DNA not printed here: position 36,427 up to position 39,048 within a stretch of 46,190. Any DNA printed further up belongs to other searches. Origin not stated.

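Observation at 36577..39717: Rad50/SbcC-like ATPase with a transmembrane hairpin at the coiled-coil apex, paired with a duplicated CxxC...CxxH protein and no nuclease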

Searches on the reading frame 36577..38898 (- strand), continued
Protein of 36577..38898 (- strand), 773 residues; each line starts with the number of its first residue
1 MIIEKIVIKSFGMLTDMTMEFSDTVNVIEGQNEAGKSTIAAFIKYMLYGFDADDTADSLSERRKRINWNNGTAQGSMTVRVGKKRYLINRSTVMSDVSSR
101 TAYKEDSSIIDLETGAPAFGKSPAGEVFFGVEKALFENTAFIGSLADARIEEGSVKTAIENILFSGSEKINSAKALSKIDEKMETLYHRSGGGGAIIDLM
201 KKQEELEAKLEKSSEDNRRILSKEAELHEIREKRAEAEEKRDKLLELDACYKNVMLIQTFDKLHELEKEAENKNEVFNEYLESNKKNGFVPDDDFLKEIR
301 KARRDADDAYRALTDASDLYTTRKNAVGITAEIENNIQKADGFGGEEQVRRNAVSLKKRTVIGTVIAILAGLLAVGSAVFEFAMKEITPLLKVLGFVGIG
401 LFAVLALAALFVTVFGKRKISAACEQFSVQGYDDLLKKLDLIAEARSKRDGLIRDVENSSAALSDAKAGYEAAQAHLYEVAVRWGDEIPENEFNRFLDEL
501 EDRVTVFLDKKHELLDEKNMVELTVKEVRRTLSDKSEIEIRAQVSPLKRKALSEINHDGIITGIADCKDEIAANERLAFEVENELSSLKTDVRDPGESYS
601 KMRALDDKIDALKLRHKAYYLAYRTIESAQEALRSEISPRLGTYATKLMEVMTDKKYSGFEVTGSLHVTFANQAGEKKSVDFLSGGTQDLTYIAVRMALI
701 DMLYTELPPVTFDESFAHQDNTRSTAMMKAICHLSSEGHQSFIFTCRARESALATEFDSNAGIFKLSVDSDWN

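Call 40: predict_structure(alignment_id=A2)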
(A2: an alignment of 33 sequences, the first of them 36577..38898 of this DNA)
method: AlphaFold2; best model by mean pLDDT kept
length: 773 residues; sequences in the alignment: 33
mean_pLDDT: 79.8   pTM: 0.43
mean pLDDT of the five models: 79.8, 78.7, 76.2, 75.7, 75.3
residues with pLDDT >= 90: 115; 70-90: 533; 50-70: 103; < 50: 22
segments of 3 or more residues with pLDDT < 50: 145-153, 384-387, 770-773
pLDDT, mean of each block of 10 residues (from residue 1): 92 85 90 71 88 55 68 89 91 71 82 86 83 77 54 53 54 79 87 85 85 78 81 83 83 83 87 88 83 87 91 91 78 85 86 84 77 65 52 61 73 81 86 88 88 89 92 89 78 84 89 89 85 81 76 75 82 81 76 75 89 90 78 65 83 79 65 73 65 80 83 76 87 90 87 90 75 37
secondary structure, 60 per line:
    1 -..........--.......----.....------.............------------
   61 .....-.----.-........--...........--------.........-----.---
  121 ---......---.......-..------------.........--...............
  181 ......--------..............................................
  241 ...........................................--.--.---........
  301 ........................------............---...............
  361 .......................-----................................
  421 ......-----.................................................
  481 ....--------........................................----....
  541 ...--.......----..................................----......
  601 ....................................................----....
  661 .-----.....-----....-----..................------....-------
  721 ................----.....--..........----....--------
elements in order (helices of 4 or more, strands of 3 or more residues): E2-11 E14-20 E25-29 H36-48 H61-65 E74-81 E84-94 E103-111 H124-129 H133-139 H155-163 H166-186 H195-283 H293-324 H331-342 H346-383 H389-426 H432-484 H493-532 H537-543 H546-552 H557-590 H595-652 E657-661 E667-671 E677-680 H686-703 E710-713 H721-736 E741-745 H748-757 E762-765

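Call 41: search_protein_representatives(protein=window:36577-38898:-)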
Query: 773 residues. Proteins with E-value up to 0.001 (for the whole library): 10662; up to 1e-10: 5121; up to 1e-30: 560. The best 150 are listed.
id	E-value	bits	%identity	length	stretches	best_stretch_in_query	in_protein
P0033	1.6e-271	918.9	58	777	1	1-770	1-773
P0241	2.9e-158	544.7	53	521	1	1-515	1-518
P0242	9.1e-139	480.2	36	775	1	1-760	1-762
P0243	2.0e-134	465.9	38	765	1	1-757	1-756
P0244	4.9e-134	464.6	58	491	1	1-381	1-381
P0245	3.8e-126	438.5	35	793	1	1-755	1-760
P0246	1.7e-123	429.8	34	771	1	1-756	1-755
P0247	1.1e-120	420.4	35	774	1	1-755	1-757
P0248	1.7e-119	416.5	34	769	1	1-761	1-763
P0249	2.5e-118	412.7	56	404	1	1-353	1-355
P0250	9.8e-117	407.4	32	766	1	2-757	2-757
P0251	2.8e-113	396.0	34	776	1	2-755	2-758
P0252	1.4e-112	393.7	36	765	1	1-757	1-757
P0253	2.3e-112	392.9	34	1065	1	1-760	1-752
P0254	7.2e-111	388.0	35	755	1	1-766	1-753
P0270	3.0e-95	336.4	30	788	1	3-756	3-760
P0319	4.2e-72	259.9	30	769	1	1-754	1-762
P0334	4.6e-70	253.2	29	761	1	1-756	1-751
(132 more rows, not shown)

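Call 44: find_homologous_proteins(query=A3, max_evalue=1e-10)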
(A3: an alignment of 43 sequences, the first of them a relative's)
Query A3 (43 sequences) (775 aa, profile of the alignment): 512 proteins with E <= 1e-10 among 8000 candidates; the best 120 are listed.
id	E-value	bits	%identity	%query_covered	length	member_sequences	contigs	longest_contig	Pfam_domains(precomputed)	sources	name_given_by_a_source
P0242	7.8e-268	909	100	100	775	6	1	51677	PF13514.13,PF13175.13,PF13476.13,PF02463.26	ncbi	-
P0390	2.2e-257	874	80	100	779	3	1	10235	PF13514.13,PF13175.13,PF13476.13,PF02463.26,PF02203.22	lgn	-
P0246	3.2e-256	871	41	99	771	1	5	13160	PF13514.13,PF13175.13,PF13476.13,PF02463.26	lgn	-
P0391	4.3e-255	867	41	99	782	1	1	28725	PF13514.13,PF13175.13,PF13476.13,PF02463.26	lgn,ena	-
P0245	1.1e-253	862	40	97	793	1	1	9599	PF13514.13,PF13175.13,PF13476.13,PF02463.26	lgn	-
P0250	3.7e-253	860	39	99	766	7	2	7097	PF13514.13,PF13175.13,PF13476.13,PF02463.26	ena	-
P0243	8.7e-253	859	41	99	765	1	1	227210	PF13514.13,PF13175.13,PF13476.13,PF02463.26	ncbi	-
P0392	1.8e-251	855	38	99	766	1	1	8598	PF13514.13,PF13175.13,PF13476.13,PF02463.26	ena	-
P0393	5.3e-247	840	42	98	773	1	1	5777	PF13514.13,PF13175.13,PF13476.13,PF02463.26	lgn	-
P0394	6.9e-246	836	41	99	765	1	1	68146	PF13514.13,PF13175.13,PF13476.13,PF02463.26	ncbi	-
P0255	5.0e-244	830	38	98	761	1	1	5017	PF13514.13,PF13175.13,PF13476.13,PF02463.26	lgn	-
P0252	6.2e-243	827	39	99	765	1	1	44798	PF13514.13,PF13175.13,PF13476.13,PF02463.26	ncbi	-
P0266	7.3e-242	823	36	98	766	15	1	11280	PF13514.13,PF13175.13,PF13476.13,PF02463.26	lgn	-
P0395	2.8e-240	818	36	98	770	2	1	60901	PF13514.13,PF13175.13,PF13476.13,PF02463.26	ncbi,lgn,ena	-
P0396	2.3e-239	815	41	98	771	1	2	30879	PF13514.13,PF13175.13,PF13476.13,PF02463.26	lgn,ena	-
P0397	1.7e-237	809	37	99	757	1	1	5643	PF13514.13,PF13175.13,PF13476.13,PF02463.26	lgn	-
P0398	7.6e-237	806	42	98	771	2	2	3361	PF13514.13,PF13175.13,PF13476.13,PF02463.26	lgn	-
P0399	8.6e-237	806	32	98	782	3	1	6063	PF13514.13,PF13175.13,PF13476.13,PF02463.26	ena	-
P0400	2.3e-236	805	35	98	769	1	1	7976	PF13514.13,PF13175.13,PF13476.13,PF02463.26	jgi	jgi:uncharacterized protein YhaN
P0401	5.0e-236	804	39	98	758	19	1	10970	PF13514.13,PF13476.13,PF02463.26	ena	-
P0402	2.2e-235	802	35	98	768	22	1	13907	PF13514.13,PF13175.13,PF13476.13,PF02463.26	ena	-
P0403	2.8e-233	795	39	98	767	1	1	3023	PF13514.13,PF13175.13,PF13476.13,PF02463.26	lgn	-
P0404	6.5e-233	793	35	41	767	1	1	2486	PF13514.13,PF13175.13,PF13476.13,PF02463.26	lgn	-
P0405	1.6e-232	792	40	98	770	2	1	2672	PF13514.13,PF13175.13,PF13476.13,PF02463.26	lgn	-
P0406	6.6e-232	790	35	98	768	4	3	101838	PF13514.13,PF13175.13,PF13476.13,PF02463.26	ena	-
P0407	4.5e-231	787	37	99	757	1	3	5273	PF13514.13,PF13175.13,PF13476.13,PF02463.26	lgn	-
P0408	5.4e-231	787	38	98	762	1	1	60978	PF13514.13,PF13175.13,PF13476.13,PF02463.26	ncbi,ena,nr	ncbi:MAG: AAA family ATPase [Clostridia bacterium]|nr:AAA family ATPase [Clostridia bacterium]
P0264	1.1e-230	786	39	99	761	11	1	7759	PF13514.13,PF13175.13,PF13476.13,PF02463.26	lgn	-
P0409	2.3e-230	785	38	98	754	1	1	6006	PF13514.13,PF13175.13,PF13476.13,PF02463.26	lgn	-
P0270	3.2e-230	785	33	100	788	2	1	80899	PF13514.13,PF13476.13,PF02463.26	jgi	-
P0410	5.5e-230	784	35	98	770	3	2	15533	PF13514.13,PF13175.13,PF13476.13,PF02463.26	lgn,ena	-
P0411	6.9e-230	783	36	98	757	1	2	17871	PF13514.13,PF13175.13,PF13476.13,PF02463.26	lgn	-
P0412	1.3e-229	783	44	45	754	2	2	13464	PF13514.13,PF13175.13,PF13476.13,PF02463.26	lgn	-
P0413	1.6e-229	782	35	98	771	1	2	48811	PF13514.13,PF13175.13,PF13476.13,PF02463.26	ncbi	-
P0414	1.8e-229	782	49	35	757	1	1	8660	PF13514.13,PF13175.13,PF13476.13,PF02463.26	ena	-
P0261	3.0e-229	781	38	98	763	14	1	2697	PF13514.13,PF13175.13,PF13476.13,PF02463.26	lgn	-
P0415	3.0e-229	781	38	100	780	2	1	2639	PF13514.13,PF13175.13,PF13476.13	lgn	-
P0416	3.6e-229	781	34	99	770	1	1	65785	PF13514.13,PF13175.13,PF13476.13,PF02463.26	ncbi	-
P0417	1.5e-228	779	39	98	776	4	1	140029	PF13514.13,PF13175.13,PF13476.13,PF02463.26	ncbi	-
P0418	1.7e-228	779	37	97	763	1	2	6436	PF13514.13,PF13175.13,PF13476.13,PF02463.26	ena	-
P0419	2.2e-228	778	36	98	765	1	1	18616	PF13514.13,PF13175.13,PF13476.13,PF02463.26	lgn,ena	-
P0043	3.0e-228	778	39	100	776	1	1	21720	PF13514.13,PF13175.13,PF13476.13,PF02463.26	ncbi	-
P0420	3.8e-228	778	34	99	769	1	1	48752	PF13514.13,PF13175.13,PF13476.13,PF02463.26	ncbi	-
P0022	4.5e-228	777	41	98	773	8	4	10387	PF13514.13,PF13175.13,PF13476.13,PF02463.26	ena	-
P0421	5.4e-228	777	38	98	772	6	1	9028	PF13514.13,PF13175.13,PF13476.13,PF02463.26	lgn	-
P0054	6.8e-228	777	39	100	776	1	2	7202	PF13514.13,PF13175.13,PF13476.13,PF02463.26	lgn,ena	-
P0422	1.3e-227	776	38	98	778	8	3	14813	PF13514.13,PF13175.13,PF13476.13,PF02463.26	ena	-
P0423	1.6e-227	776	39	98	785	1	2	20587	PF13514.13,PF13175.13,PF13476.13,PF02463.26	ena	-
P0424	1.6e-227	776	38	98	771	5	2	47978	PF13514.13,PF13175.13,PF13476.13,PF02463.26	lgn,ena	-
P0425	3.4e-227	775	38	98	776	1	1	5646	PF13514.13,PF13175.13,PF13476.13,PF02463.26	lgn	-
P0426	4.1e-227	774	32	98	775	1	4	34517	PF13514.13,PF13175.13,PF13476.13,PF02463.26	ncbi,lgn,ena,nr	ncbi:MAG: AAA family ATPase [Clostridia bacterium]|nr:AAA family ATPase [Clostridia bacterium]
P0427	5.0e-227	774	40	99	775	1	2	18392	PF13514.13,PF13175.13,PF13476.13,PF02463.26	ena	-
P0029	5.5e-227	774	38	98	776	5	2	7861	PF13514.13,PF13175.13,PF13476.13,PF02463.26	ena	-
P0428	1.2e-226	773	35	99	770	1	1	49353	PF13514.13,PF13476.13,PF02463.26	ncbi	-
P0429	1.3e-226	773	35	99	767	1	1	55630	PF13514.13,PF13175.13,PF13476.13,PF02463.26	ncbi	-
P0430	1.6e-226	772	38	97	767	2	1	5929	PF13514.13,PF13175.13,PF13476.13,PF02463.26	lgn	-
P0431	2.9e-226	771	38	98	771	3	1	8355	PF13514.13,PF13175.13,PF13476.13,PF02463.26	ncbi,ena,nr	ncbi:MAG: AAA family ATPase [Clostridia bacterium]|nr:AAA family ATPase [Clostridia bacterium]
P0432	5.3e-226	771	35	99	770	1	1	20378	PF13514.13,PF13476.13,PF02463.26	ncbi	-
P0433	5.4e-226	771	38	98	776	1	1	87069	PF13514.13,PF13175.13,PF13476.13,PF02463.26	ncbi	-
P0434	8.5e-226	770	37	98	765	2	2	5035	PF13514.13,PF13175.13,PF13476.13,PF02463.26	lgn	-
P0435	1.2e-225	769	39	98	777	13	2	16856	PF13514.13,PF13175.13,PF13476.13,PF02463.26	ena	-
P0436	1.4e-225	769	35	99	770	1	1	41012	PF13514.13,PF13175.13,PF13476.13,PF02463.26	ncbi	-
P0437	1.6e-225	769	38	99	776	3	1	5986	PF13514.13,PF13175.13,PF13476.13,PF02463.26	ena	-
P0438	2.6e-225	768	39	98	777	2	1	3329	PF13514.13,PF13175.13,PF13476.13,PF02463.26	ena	-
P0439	2.9e-225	768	37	97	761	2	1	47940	PF13514.13,PF13175.13,PF13476.13,PF02463.26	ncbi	-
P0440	5.6e-225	767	39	98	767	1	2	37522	PF13514.13,PF13175.13,PF13476.13,PF02463.26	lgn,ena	-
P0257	5.7e-225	767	37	98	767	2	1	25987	PF13514.13,PF13175.13,PF13476.13,PF02463.26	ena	-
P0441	7.9e-225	767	37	100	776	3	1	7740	PF13514.13,PF13175.13,PF13476.13,PF02463.26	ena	-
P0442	8.2e-225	767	36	98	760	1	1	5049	PF13514.13,PF13175.13,PF13476.13,PF02463.26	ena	-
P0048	8.4e-225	767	38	98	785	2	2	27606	PF13514.13,PF13175.13,PF13476.13,PF02463.26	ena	-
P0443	2.6e-224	765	37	97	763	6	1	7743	PF13514.13,PF13175.13,PF13476.13,PF02463.26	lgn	-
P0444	4.1e-224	764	37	100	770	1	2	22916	PF13514.13,PF13175.13,PF13476.13,PF02463.26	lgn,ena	-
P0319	4.2e-224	764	31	98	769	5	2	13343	PF13514.13,PF13175.13,PF13476.13,PF02463.26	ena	-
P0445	4.6e-224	764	38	100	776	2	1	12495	PF13514.13,PF13476.13,PF02463.26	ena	-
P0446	5.8e-224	764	34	99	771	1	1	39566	PF13514.13,PF13476.13,PF02463.26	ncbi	-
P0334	6.0e-224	764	34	50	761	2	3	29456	PF13514.13,PF13175.13,PF13476.13,PF02463.26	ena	-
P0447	6.6e-224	764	38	99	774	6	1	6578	PF13514.13,PF13175.13,PF13476.13,PF02463.26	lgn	-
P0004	6.8e-224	764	38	99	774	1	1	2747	PF13514.13,PF13175.13,PF13476.13,PF02463.26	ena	-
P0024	7.5e-224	763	38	98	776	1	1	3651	PF13514.13,PF13175.13,PF13476.13,PF02463.26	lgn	-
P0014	8.3e-224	763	38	99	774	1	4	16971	PF13514.13,PF13175.13,PF13476.13,PF02463.26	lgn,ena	-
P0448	9.0e-224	763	37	98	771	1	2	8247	PF13514.13,PF13175.13,PF13476.13,PF02463.26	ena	-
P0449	1.1e-223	763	38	98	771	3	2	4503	PF13514.13,PF13175.13,PF13476.13,PF02463.26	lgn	-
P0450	1.4e-223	763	39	98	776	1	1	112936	PF13514.13,PF13175.13,PF13476.13,PF02463.26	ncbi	-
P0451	2.8e-223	762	37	98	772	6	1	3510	PF13514.13,PF13175.13,PF13476.13,PF02463.26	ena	-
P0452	3.6e-223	761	37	98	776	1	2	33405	PF13514.13,PF13476.13,PF02463.26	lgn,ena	-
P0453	3.8e-223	761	38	98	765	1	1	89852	PF13514.13,PF13175.13,PF13476.13,PF02463.26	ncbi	-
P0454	8.5e-223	760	37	98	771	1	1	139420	PF13514.13,PF13175.13,PF13476.13,PF02463.26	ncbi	-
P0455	9.0e-223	760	37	98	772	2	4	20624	PF13514.13,PF13175.13,PF13476.13,PF02463.26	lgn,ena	-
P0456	9.0e-223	760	39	99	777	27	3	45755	PF13514.13,PF13175.13,PF13476.13,PF02463.26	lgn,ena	-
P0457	1.0e-222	760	39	98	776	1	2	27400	PF13514.13,PF13175.13,PF13476.13,PF02463.26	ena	-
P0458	1.1e-222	760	36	97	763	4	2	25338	PF13514.13,PF13175.13,PF13476.13,PF02463.26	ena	-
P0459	1.3e-222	759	36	98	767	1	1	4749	PF13514.13,PF13175.13,PF13476.13,PF02463.26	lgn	-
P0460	1.5e-222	759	39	99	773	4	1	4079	PF13514.13,PF13175.13,PF13476.13,PF02463.26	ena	-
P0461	1.7e-222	759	38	98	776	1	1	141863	PF13514.13,PF13175.13,PF13476.13,PF02463.26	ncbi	-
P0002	1.8e-222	759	39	98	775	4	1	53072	PF13514.13,PF13175.13,PF13476.13,PF02463.26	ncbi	-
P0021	2.1e-222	759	37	100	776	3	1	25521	PF13514.13,PF13175.13,PF13476.13,PF02463.26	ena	-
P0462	2.3e-222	759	37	99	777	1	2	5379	PF13514.13,PF13175.13,PF13476.13,PF02463.26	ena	-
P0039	2.3e-222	759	37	98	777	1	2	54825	PF13514.13,PF13175.13,PF13476.13,PF02463.26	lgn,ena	-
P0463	2.7e-222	758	37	98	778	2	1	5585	PF13514.13,PF13175.13,PF13476.13,PF02463.26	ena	-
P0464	3.3e-222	758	39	100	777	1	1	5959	PF13514.13,PF13175.13,PF13476.13,PF02463.26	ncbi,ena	-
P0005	3.5e-222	758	38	100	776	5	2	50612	PF13514.13,PF13175.13,PF13476.13,PF02463.26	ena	-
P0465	4.3e-222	758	38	99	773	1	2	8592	PF13514.13,PF13175.13,PF13476.13,PF02463.26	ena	-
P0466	5.0e-222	757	36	100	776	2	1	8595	PF13514.13,PF13175.13,PF13476.13,PF02463.26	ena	-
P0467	7.8e-222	757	37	99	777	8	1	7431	PF13514.13,PF13175.13,PF13476.13,PF02463.26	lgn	-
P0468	9.9e-222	756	37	98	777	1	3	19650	PF13514.13,PF13175.13,PF13476.13,PF02463.26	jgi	-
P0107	1.1e-221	756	38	99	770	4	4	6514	PF13514.13,PF13175.13,PF13476.13,PF02463.26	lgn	-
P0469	1.3e-221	756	36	98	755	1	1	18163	PF13514.13,PF13175.13,PF13476.13,PF02463.26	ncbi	-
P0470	1.4e-221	756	39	97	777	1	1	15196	PF13514.13,PF13175.13,PF13476.13,PF02463.26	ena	-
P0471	1.4e-221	756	37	99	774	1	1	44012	PF13514.13,PF13476.13,PF02463.26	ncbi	-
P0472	1.6e-221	756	35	97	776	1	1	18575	PF13514.13,PF13476.13,PF02463.26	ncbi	-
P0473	1.8e-221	756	38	98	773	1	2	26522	PF13514.13,PF13175.13,PF13476.13,PF02463.26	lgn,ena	-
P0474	2.4e-221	755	31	98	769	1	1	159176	PF13514.13,PF13175.13,PF13476.13,PF02463.26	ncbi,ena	-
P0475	2.7e-221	755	39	99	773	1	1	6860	PF13514.13,PF13175.13,PF13476.13,PF02463.26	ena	-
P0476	5.4e-221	754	36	99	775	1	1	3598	PF13514.13,PF13175.13,PF13476.13,PF02463.26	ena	-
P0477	5.7e-221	754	38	98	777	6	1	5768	PF13514.13,PF13175.13,PF13476.13,PF02463.26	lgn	-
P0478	5.7e-221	754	38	98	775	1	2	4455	PF13514.13,PF13175.13,PF13476.13,PF02463.26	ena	-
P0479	6.4e-221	754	37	99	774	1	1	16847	PF13514.13,PF13175.13,PF13476.13,PF02463.26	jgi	-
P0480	7.4e-221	754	36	100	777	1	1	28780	PF13514.13,PF13175.13,PF13476.13,PF02463.26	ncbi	-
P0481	1.0e-220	753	40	98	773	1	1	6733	PF13514.13,PF13175.13,PF13476.13,PF02463.26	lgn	-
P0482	1.7e-220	752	38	99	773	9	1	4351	PF13514.13,PF13175.13,PF13476.13,PF02463.26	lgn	-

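Call 46: find_encoding_contigs(protein=P0242, flank=8000, max_places=2)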
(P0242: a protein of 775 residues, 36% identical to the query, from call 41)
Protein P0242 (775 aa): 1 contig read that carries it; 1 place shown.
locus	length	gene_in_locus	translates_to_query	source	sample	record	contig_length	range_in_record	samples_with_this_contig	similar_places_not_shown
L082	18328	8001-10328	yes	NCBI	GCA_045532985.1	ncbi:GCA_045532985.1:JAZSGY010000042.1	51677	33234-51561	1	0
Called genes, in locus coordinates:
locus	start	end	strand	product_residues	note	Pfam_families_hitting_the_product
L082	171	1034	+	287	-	PF02645:DegV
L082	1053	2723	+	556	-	PF02734:Dak2, PF21645:FakA-like_M, PF13684:FakA-like_C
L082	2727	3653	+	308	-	PF04286:DUF445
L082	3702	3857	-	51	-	-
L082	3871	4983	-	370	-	PF03977:OAD_beta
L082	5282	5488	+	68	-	-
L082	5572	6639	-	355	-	PF14607:GxDLY, PF14606:Lipase_GDSL_3, PF13472:Lipase_GDSL_2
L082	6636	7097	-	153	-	PF00293:NUDIX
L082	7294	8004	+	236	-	PF19538:DUF6062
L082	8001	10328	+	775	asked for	PF02463:SMC_N (faint), PF13175:AAA_15, PF13476:AAA_23, PF13514:AAA_27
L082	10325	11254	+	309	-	PF00294:PfkB, PF08543:Phos_pyr_kin (weak)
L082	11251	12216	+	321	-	PF01715:IPPT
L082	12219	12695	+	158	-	PF01327:Pep_deformylase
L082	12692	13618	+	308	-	PF00551:Formyl_trans_N, PF02911:Formyl_trans_C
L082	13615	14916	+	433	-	PF01029:NusB, PF22458:RsmF-B_ferredox, PF01189:Methyltr_RsmB-F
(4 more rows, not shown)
